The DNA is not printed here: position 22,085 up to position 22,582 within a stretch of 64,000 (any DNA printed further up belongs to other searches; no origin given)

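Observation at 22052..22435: Small secreted protein with two tandem knottin-type cysteine frameworks, wedged between two paralogous sulfatases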

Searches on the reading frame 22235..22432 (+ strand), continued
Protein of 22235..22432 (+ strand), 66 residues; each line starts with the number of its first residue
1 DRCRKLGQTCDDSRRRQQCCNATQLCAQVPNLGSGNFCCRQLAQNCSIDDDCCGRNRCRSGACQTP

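Call 70: list_cluster_members(proteins=[P0070, P0078, P0081, P0086, P0090, P0094, P0098, P0100, P0104, P0119])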
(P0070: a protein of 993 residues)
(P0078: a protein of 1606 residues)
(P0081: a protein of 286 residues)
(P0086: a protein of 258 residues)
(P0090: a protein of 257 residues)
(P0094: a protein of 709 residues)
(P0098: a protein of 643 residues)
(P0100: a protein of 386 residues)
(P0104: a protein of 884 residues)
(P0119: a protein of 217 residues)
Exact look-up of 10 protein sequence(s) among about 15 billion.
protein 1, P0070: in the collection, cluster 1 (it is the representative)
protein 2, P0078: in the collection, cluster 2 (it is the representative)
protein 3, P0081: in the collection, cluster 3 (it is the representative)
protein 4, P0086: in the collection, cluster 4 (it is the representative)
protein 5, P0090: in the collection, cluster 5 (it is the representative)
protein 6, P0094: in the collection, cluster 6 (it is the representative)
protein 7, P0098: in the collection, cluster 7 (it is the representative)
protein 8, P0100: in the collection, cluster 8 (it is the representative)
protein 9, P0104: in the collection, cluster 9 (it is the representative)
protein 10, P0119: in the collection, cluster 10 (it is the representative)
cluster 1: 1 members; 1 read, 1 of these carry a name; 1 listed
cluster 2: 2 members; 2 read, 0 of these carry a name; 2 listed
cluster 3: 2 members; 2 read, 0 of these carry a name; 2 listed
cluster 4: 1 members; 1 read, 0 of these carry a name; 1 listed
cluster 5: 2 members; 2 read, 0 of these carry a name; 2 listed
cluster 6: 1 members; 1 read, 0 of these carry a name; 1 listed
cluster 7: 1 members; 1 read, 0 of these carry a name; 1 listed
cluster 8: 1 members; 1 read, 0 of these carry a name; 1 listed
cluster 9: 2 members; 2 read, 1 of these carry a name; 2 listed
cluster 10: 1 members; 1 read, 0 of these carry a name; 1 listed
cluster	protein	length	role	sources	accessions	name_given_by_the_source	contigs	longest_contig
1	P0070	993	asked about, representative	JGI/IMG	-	hypothetical protein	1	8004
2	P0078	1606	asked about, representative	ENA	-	-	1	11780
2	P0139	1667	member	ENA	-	-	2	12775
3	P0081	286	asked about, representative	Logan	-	-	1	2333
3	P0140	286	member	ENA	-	-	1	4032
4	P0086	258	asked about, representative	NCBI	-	-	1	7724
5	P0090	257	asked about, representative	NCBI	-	-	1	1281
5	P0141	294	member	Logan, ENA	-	-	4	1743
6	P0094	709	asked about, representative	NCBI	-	-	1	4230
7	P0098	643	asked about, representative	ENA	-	-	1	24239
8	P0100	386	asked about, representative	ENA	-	-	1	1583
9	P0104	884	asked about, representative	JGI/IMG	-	-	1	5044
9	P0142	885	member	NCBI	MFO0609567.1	MAG: hypothetical protein U0324_40765 [Polyangiales bacterium]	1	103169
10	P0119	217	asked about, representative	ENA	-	-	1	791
